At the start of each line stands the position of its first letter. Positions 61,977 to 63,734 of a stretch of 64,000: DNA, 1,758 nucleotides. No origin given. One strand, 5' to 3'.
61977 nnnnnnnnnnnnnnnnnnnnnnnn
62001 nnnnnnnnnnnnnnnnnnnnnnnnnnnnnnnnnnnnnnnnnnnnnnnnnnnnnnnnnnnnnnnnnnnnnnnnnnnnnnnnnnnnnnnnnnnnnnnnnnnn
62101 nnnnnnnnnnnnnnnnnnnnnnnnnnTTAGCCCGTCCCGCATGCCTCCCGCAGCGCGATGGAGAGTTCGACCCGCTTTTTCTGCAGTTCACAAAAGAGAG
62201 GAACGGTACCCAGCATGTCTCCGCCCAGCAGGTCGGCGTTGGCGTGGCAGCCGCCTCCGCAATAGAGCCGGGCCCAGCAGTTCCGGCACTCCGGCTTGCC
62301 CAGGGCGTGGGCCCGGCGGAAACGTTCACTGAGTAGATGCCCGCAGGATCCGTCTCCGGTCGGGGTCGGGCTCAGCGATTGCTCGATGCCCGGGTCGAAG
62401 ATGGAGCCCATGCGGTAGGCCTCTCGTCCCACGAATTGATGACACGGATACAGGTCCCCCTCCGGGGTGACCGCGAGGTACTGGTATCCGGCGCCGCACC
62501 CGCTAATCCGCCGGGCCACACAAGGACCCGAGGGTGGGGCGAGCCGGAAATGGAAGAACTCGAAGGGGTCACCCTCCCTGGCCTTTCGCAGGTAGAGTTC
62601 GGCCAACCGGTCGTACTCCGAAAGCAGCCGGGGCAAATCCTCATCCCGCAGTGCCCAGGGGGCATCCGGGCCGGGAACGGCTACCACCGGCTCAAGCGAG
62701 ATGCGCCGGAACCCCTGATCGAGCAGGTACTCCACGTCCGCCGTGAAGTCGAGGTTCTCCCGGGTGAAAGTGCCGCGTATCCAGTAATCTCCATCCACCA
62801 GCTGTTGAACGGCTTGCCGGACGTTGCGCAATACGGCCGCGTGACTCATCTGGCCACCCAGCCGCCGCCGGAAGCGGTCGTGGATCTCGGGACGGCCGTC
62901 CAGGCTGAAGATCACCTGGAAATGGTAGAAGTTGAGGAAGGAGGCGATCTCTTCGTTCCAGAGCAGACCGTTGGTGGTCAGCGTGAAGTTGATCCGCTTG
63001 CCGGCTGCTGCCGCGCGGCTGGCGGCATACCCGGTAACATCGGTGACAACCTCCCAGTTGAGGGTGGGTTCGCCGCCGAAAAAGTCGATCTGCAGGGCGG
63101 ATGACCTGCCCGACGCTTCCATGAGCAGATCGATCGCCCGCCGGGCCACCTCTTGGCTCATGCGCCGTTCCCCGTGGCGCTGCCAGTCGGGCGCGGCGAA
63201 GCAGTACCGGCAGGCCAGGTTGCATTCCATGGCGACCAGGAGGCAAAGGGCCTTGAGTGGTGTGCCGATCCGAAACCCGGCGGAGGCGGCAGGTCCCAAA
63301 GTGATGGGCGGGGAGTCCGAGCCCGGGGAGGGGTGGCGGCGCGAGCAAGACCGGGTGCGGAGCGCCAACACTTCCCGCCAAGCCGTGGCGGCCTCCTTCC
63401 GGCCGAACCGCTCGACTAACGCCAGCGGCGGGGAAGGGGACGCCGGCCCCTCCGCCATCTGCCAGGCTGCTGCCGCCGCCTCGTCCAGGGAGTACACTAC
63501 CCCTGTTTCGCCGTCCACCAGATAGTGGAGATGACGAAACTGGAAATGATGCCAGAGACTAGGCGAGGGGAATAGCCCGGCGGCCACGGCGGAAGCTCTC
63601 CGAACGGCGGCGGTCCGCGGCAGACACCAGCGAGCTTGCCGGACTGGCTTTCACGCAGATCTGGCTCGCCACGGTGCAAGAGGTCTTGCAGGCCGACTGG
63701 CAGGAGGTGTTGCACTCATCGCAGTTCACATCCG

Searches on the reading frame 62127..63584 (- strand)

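Call 21: search_protein_families(library=pfam, proteins=[window:62127-63584:-], max_evalue=0.00001)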
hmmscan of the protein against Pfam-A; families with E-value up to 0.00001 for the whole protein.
window:62127-63584:- (485 aa): 2 families
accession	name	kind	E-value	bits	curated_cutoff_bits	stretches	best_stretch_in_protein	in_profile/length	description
PF04055.27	Radical_SAM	-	9.5e-13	49.1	29.5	1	121-260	7-138/166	Radical SAM superfamily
PF13353.11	Fer4_12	-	2.6e-11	44.4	22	1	114-237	8-121/137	4Fe-4S single cluster domain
